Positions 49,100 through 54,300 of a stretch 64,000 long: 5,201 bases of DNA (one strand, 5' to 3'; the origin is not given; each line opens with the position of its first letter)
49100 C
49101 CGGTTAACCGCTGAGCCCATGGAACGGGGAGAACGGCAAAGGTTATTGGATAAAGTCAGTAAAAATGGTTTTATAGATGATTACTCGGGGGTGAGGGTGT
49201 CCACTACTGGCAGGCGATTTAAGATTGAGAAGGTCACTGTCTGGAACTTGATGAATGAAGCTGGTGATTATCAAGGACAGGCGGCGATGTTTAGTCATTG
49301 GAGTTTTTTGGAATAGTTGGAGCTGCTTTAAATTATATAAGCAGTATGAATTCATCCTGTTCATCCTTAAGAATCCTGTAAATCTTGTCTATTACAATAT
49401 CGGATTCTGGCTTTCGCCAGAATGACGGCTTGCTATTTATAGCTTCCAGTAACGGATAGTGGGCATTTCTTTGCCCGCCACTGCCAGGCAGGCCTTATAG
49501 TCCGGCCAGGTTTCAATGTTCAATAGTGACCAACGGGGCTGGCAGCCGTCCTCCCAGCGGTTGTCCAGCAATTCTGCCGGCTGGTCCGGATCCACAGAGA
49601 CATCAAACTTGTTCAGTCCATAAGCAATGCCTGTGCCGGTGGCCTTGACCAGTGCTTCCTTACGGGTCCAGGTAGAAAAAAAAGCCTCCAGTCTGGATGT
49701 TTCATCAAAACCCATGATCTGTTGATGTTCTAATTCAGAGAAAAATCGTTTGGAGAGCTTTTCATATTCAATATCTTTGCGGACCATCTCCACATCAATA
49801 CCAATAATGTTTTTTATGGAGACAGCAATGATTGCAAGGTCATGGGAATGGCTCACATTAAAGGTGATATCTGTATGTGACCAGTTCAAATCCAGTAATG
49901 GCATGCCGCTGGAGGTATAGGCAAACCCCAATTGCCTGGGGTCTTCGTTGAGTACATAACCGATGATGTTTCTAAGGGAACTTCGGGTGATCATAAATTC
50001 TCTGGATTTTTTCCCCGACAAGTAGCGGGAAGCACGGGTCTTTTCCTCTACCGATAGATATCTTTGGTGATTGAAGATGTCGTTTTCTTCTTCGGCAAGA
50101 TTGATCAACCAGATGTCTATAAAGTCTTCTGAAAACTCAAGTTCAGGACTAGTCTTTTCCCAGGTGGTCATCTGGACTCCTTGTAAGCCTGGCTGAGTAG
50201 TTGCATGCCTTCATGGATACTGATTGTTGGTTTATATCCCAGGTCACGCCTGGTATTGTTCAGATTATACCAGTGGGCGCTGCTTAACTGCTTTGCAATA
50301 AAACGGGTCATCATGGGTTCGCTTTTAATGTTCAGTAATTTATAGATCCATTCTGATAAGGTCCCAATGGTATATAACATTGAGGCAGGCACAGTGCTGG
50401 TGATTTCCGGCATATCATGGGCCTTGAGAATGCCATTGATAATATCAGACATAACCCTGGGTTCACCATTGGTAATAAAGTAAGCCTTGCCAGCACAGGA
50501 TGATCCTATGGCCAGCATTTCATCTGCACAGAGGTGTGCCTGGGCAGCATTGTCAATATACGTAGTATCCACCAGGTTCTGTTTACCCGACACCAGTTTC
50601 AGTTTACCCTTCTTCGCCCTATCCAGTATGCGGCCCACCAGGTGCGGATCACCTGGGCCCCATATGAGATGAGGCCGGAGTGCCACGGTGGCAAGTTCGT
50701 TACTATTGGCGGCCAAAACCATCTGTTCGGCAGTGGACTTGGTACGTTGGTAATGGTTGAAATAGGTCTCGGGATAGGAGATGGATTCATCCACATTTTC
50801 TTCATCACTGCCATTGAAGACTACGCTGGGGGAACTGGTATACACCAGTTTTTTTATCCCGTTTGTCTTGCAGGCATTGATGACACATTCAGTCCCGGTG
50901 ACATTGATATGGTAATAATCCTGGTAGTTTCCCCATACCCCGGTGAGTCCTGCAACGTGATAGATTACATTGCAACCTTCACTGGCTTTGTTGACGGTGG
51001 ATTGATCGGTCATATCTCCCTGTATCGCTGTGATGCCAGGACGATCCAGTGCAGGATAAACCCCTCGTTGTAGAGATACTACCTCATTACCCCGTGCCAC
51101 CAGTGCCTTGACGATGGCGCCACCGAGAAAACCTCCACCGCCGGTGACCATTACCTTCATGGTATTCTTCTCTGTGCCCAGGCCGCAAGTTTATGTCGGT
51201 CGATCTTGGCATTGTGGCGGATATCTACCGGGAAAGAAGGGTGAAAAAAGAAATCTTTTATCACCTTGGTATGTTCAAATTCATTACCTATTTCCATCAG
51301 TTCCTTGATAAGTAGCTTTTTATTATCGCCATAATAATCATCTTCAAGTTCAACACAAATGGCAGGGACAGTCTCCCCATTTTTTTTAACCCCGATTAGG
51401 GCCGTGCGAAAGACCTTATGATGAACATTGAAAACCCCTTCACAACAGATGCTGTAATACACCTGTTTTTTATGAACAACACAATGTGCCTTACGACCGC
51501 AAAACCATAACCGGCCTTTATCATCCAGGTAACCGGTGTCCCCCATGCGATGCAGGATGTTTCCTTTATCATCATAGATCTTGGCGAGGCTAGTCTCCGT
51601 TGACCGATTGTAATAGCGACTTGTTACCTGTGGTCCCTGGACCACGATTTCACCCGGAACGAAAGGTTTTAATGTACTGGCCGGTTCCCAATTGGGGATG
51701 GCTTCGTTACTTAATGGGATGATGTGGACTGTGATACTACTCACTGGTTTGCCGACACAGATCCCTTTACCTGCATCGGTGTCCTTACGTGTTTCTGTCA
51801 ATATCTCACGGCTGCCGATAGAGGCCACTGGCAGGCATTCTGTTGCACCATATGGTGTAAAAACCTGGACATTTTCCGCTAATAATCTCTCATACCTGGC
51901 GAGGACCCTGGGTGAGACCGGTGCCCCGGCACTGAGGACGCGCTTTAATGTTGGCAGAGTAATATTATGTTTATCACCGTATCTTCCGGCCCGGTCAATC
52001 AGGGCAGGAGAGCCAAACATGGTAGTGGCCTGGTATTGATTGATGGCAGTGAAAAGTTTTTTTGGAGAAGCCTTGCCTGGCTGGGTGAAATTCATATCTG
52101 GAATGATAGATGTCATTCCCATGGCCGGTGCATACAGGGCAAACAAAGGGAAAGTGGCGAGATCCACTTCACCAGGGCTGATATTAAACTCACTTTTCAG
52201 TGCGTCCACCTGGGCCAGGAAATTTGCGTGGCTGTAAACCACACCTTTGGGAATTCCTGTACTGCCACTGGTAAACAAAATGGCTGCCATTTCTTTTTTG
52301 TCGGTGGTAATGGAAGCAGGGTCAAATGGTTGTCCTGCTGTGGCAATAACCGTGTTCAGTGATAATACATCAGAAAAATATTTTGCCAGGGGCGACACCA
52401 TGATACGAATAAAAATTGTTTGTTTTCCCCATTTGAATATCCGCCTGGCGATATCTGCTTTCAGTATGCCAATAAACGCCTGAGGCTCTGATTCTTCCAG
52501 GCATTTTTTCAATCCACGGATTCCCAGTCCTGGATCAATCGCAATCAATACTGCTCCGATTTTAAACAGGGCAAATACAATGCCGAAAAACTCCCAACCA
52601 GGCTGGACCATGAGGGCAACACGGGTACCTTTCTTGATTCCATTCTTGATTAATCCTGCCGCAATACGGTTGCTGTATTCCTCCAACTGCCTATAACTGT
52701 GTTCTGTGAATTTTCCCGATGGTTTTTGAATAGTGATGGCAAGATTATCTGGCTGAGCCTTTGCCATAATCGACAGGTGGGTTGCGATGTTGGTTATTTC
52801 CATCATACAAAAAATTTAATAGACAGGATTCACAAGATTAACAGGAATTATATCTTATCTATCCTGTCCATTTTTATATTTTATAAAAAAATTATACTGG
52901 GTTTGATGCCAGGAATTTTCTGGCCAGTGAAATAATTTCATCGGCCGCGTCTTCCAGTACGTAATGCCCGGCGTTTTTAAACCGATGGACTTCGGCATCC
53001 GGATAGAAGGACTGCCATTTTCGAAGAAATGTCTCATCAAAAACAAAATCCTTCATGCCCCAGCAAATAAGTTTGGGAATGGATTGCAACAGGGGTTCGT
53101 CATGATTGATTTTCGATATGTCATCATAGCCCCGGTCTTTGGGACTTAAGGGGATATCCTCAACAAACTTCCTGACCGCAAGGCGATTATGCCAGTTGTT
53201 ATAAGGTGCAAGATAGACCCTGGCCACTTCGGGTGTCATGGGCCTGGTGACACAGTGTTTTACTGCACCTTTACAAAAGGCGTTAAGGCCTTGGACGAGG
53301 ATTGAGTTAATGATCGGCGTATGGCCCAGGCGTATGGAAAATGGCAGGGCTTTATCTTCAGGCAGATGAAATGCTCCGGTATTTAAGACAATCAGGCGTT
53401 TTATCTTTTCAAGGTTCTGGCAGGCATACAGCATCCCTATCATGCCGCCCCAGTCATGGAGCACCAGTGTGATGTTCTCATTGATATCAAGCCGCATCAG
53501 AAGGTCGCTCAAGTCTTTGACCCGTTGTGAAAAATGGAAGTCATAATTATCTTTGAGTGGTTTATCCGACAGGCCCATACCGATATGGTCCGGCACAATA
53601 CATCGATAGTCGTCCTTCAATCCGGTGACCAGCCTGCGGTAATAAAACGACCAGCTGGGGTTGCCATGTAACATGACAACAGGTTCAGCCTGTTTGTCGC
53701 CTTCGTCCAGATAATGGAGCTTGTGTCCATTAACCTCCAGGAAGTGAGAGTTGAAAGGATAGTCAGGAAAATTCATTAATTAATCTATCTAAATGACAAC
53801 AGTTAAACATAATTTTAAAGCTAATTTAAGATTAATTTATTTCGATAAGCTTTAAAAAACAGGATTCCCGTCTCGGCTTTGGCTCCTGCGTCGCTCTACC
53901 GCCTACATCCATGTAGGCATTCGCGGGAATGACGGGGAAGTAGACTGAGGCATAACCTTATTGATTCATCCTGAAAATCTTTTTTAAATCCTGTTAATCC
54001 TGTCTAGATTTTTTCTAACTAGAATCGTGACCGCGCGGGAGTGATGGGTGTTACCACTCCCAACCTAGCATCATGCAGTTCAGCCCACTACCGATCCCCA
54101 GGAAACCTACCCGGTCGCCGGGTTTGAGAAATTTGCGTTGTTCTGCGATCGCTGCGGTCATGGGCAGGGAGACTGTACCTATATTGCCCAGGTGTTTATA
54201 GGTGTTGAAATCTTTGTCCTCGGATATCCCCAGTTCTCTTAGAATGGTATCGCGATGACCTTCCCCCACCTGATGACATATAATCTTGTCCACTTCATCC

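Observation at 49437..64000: PUFA-synthase (pfa-like), oleABCD and an Sfp-type PPTase arranged as one co-directional gene train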

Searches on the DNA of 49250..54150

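Call 45: search_rna_families(source=window, start=49250, end=54150, threshold=evalue, max_evalue=1)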
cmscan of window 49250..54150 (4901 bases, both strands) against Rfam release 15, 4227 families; matches with E-value up to 1: 0.
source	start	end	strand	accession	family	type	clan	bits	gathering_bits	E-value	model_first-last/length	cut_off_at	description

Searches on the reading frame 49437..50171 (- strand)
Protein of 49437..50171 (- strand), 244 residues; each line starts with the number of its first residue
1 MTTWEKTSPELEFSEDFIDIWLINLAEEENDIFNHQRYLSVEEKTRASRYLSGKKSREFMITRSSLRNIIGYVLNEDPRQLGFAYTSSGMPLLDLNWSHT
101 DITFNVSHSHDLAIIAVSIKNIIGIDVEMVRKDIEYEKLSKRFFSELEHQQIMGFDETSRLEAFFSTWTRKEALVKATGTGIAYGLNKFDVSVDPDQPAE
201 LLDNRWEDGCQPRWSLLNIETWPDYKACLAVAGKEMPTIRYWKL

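Call 3: search_protein_families(library=pfam, proteins=[window:49437-50171:-], max_evalue=0.001)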
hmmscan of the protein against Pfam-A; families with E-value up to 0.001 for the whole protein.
window:49437-50171:- (244 aa): 2 families
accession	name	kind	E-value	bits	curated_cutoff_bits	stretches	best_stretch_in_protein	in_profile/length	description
PF01648.25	ACPS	-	1.5e-17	64.1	25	1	123-202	2-87/111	4'-phosphopantetheinyl transferase superfamily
PF22624.1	AASDHPPT_N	-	5.6e-09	36.6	27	1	35-117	13-97/100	4'-phosphopantetheinyl transferase, N-terminal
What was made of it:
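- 49437..50171 (-): Sfp-type 4'-phosphopantetheinyl transferase, the PfaE equivalent (244 aa). It overlaps oleD by 4 nt. Call 3: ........_N plus ACPS domains.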

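Call 4: search_protein_families(library=ncbifam, proteins=[window:49437-50171:-], max_evalue=0.001)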
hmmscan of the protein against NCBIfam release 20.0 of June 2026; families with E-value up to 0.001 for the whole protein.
window:49437-50171:- (244 aa): 8 families
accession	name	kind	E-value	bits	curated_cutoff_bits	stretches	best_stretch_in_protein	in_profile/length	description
NF042922.1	4PPT_HetI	equivalog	4e-51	173.6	370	1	3-242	4-234/235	4'-phosphopantetheinyl transferase HetI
NF007676.0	PRK10351.1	equivalog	1.7e-16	60.4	174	1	84-181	52-146/195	4'-phosphopantetheinyl transferase AcpT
NF047349.1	4PPT_AusB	equivalog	1.9e-15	56.9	225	1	70-192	52-162/205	aureusimine biosynthesis 4'-phosphopantetheinyl transferase AusB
TIGR00556.1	pantethn_trn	domain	3.7e-11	43.2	45.35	1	123-197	5-84/128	phosphopantetheine--protein transferase domain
NF011257.0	PRK14663.1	equivalog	6.6e-05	22.9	186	1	123-232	3-115/123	holo-[acyl-carrier-protein] synthase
NF011251.0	PRK14657.1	equivalog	0.00022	21.3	165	1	123-195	5-78/123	holo-[acyl-carrier-protein] synthase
TIGR00516.1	acpS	equivalog_domain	0.00025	21.3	59.8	1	121-197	11-82/125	holo-ACP synthase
NF011253.0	PRK14659.1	equivalog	0.00055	20.5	156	0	137-194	24-82/123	holo-[acyl-carrier-protein] synthase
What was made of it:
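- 49437..50171 (-): Call 4: the best match is HetI (173.6 bits, below its cut-off of 370).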

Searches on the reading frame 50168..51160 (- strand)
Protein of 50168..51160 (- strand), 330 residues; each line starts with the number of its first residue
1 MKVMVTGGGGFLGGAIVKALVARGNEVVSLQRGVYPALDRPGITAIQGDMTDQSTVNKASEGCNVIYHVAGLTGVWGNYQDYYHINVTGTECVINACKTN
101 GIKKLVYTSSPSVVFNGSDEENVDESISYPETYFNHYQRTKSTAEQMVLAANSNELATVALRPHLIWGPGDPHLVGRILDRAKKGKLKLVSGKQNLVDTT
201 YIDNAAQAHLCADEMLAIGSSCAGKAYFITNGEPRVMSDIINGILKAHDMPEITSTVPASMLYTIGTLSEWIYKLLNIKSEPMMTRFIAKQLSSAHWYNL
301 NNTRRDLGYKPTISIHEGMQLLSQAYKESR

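Call 3: search_protein_families(library=pfam, proteins=[window:50168-51160:-], max_evalue=0.001)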
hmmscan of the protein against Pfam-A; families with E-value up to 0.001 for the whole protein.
window:50168-51160:- (330 aa): 9 families
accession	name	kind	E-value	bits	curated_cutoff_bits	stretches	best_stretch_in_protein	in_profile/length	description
PF01073.25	3Beta_HSD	-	1.6e-57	195.1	22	1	4-252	1-272/280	3-beta hydroxysteroid dehydrogenase/isomerase family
PF01370.27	Epimerase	-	6.7e-32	111.2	20.9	1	3-213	1-225/240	NAD dependent epimerase/dehydratase family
PF07993.18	NAD_binding_4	-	2.2e-18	66.8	20.1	1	42-178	62-216/258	Male sterility protein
PF04321.23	RmlD_sub_bind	-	2.1e-17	63.5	27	1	1-195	1-180/287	RmlD substrate binding domain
PF13460.12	NAD_binding_10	-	1.3e-14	54.9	27.2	1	7-163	1-143/184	NAD(P)H-binding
PF16363.11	GDP_Man_Dehyd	-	2e-11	44.4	27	1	4-151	1-167/332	GDP-mannose 4,6 dehydratase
PF05368.20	NmrA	-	3e-09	37.3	27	1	2-110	4-107/298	NmrA-like family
PF02719.21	Polysacc_synt_2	-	1e-06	28.6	20.2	1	3-110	1-128/293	Polysaccharide biosynthesis protein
PF00106.31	adh_short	-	0.00082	19.3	26.6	0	3-65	3-73/195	short chain dehydrogenase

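Call 4: search_protein_families(library=ncbifam, proteins=[window:50168-51160:-], max_evalue=0.001)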
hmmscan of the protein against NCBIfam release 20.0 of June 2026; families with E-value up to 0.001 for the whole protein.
window:50168-51160:- (330 aa): 27 families (the best 25 are shown)
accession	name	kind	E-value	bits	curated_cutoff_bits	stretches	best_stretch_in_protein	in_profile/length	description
NF042423.1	oxyalk_red_Shew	equivalog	1.9e-132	441.4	580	1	2-321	10-330/331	2-alkyl-3-oxoalkanoate reductase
NF042422.1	oxyalk_red_OleD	equivalog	7.6e-128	426.5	580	1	1-325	1-327/329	2-alkyl-3-oxoalkanoate reductase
TIGR03466.1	HpnA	hypoth_equivalog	1.1e-42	146.1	367.65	1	1-312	1-308/327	hopanoid-associated sugar epimerase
NF052578.1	StrlDmthSdmBMthl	equivalog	4.9e-33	115.3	600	1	1-313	1-310/328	sterol demethylase protein SdmB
TIGR04180.1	EDH_00030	hypoth_equivalog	1.7e-19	70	475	1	3-210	1-222/297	NAD-dependent 4,6-dehydratase LegB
TIGR01179.1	galE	equivalog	4.9e-18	65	262.3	1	2-167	1-177/332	UDP-glucose 4-epimerase GalE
TIGR01746.1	Thioester-redct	subfamily_domain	2.6e-15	56.5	213.35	1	52-168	78-197/371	thioester reductase domain-containing protein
NF004520.0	PRK05865.1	equivalog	1.1e-13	50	1509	1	1-177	1-139/854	sugar epimerase family protein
NF058621.1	DiazavRedAvaA7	equivalog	9.7e-13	48.4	400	1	1-261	1-260/304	3-diazoavenalumate denitrifying reductase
NF043036.1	ErythonDh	equivalog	6.5e-12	45.3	325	1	1-147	1-159/321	D-erythronate dehydrogenase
NF005539.0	PRK07201.1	equivalog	2.1e-11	43.3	549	1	1-167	1-178/657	SDR family oxidoreductase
TIGR01181.1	dTDP_gluc_dehyt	equivalog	3.8e-11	42.7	365.1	1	2-328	1-313/321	dTDP-glucose 4,6-dehydratase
NF041293.1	G6PDh_Azf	equivalog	1e-10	41.5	400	1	2-117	4-122/252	NAD-dependent glucose-6-phosphate dehydrogenase Azf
NF007956.0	PRK10675.1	subfamily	1.2e-09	37.8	394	1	1-148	1-160/338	UDP-glucose 4-epimerase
TIGR01214.1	rmlD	equivalog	4.2e-09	35.9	224.05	1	2-156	1-143/285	dTDP-4-dehydrorhamnose reductase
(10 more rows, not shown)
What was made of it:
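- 50168..51160 (-): OleD, a 2-alkyl-3-oxoalkanoate reductase of the 3-beta-HSD/SDR type (330 aa). It overlaps oleC by 4 nt. Call 4: NF042423 scores 441.4 bits and NF042422 426.5 bits (cut-off 580 for both).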

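Call 70: search_solved_structures(query=window:50168-51160:-, max_evalue=1e-10)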
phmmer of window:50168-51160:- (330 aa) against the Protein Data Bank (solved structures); distinct sequences matched with E-value up to 1e-10: 6.
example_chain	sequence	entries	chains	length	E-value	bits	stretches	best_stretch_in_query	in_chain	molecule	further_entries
6jkg_A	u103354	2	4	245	5.5e-43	150.6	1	4-230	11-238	Sterol-4-alpha-carboxylate 3-dehydrogenase, decarboxylating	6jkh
3wj7_A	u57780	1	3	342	1.5e-21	80.2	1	4-312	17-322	Putative oxidoreductase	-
6kv9_A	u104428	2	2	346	6.5e-16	61.7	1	3-215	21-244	MoeE5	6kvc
8vr2_A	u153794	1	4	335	3.7e-14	55.9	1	2-171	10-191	NAD-dependent epimerase/dehydratase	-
2p5u_A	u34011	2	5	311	3.3e-12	49.5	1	1-212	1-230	UDP-glucose 4-epimerase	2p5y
6wjb_A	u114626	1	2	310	1.6e-11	47.2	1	2-173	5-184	NAD-dependent epimerase/dehydratase family protein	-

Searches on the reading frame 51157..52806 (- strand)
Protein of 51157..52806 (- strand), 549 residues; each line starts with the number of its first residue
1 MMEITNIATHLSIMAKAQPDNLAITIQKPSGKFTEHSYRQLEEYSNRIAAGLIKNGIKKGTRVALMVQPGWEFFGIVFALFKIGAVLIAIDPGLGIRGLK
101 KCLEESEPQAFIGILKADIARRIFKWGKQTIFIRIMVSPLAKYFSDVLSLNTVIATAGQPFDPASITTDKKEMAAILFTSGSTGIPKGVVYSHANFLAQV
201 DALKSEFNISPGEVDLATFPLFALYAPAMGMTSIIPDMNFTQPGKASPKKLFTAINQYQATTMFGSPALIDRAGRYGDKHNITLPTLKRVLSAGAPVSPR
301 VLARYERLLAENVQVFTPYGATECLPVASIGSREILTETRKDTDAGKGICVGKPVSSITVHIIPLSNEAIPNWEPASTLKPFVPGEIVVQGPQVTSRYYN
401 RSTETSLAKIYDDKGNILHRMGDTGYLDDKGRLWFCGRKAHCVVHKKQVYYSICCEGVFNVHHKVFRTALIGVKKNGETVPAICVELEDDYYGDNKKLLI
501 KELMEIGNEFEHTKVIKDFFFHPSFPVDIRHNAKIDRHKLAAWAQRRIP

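Call 3: search_protein_families(library=pfam, proteins=[window:51157-52806:-], max_evalue=0.001)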
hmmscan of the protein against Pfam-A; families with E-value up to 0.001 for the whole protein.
window:51157-52806:- (549 aa): 1 family
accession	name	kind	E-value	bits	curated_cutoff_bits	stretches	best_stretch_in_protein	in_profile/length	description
PF00501.34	AMP-binding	-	6.5e-61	206.7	29.9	1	15-399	5-384/384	AMP-binding enzyme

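Call 4: search_protein_families(library=ncbifam, proteins=[window:51157-52806:-], max_evalue=0.001)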
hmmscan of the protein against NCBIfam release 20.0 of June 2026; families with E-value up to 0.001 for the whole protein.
window:51157-52806:- (549 aa): 96 families (the best 25 are shown)
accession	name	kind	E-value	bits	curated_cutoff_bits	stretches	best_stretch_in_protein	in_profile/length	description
NF006754.0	PRK09274.1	equivalog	1.5e-210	700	478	1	2-547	2-550/555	fatty acid CoA ligase family protein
NF045785.1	OlefBLtnSynShew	equivalog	3.5e-198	659.5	850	1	6-545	2-552/552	olefin beta-lactone synthetase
NF045786.1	OlefBLtnSynXan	equivalog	2.5e-187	623.7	900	1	6-547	2-544/544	olefin beta-lactone synthetase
NF004837.0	PRK06187.1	subfamily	3.5e-57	193.9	476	1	5-494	8-478/531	long-chain-fatty-acid--CoA ligase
TIGR01733.1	AA-adenyl-dom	subfamily_domain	6.5e-43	147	317.4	1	37-441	1-380/409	amino acid adenylation domain-containing protein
NF006182.0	PRK08316.1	subfamily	1.6e-37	129.2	663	1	9-490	15-470/523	fatty acyl-CoA synthetase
NF009233.0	PRK12583.1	subfamily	4.8e-35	121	832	2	161-529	191-537/558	fatty acid CoA ligase family protein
NF004758.0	PRK06087.1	equivalog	2e-33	115.7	736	1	14-479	33-475/548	medium-chain fatty-acid--CoA ligase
NF002966.0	PRK03640.1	equivalog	2.5e-33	115.4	556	1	9-544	6-480/483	o-succinylbenzoate--CoA ligase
NF004114.0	PRK05605.1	equivalog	2.9e-32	111.7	766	2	162-498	212-529/575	long-chain-fatty-acid--CoA ligase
NF052269.1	Staph_lig_FadD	equivalog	9e-32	110.1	650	1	20-544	13-493/499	long-chain-fatty-acid--CoA ligase FadD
NF006181.0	PRK08314.1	subfamily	3.7e-30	104.7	705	2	161-486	194-501/563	long-chain-fatty-acid--CoA ligase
NF005702.0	PRK07514.1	subfamily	1.1e-29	103.2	558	1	14-504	10-465/506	malonyl-CoA synthase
NF004511.1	PRK05852.1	equivalog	1.5e-29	103.1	650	1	13-490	7-457/505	FadD7 family fatty acid--CoA ligase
NF005801.1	PRK07656.1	equivalog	6e-29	101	657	1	36-474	27-438/500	FadD3 family acyl-CoA ligase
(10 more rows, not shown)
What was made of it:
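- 51157..52806 (-): OleC, an AMP-dependent beta-lactone synthetase (549 aa). Call 4: NF045785 (OlefBLtnSynShew) 659.5 bits and NF045786 623.7 bits, both below their strict equivalog cut-offs of 850 and 900.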

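Call 69: search_solved_structures(query=window:51157-52806:-, max_evalue=1e-20)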
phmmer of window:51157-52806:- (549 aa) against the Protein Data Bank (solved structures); distinct sequences matched with E-value up to 1e-20: 8.
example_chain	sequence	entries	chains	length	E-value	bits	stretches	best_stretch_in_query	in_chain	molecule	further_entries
3g7s_A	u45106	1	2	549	5.1e-28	101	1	31-494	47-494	Long-chain-fatty-acid--CoA ligase (FadD-1)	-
6mfy_A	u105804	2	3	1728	1.8e-25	92.6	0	14-445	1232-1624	Linear gramicidin synthase subunit A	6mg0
6mfz_A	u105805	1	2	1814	2.5e-25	92.1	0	14-445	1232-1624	Linear gramicidin synthase subunit A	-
9be3_A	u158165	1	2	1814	2.5e-25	92.1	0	14-445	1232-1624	Linear gramicidin synthase subunit A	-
9be4_A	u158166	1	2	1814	2.5e-25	92.1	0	14-445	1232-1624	Linear gramicidin synthase subunit A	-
9meh_A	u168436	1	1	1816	2.5e-25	92.1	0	14-445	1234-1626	Linear gramicidin synthase subunit A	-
8jyl_A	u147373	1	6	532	7.9e-22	80.6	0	34-499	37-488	Acyl-acyl carrier protein synthetase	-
8hsy_A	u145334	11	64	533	7.9e-22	80.6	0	34-499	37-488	Acyl-acyl carrier protein synthetase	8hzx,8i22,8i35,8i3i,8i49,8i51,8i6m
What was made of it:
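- On OleBCD: No solved OleC structure was found (call 69).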
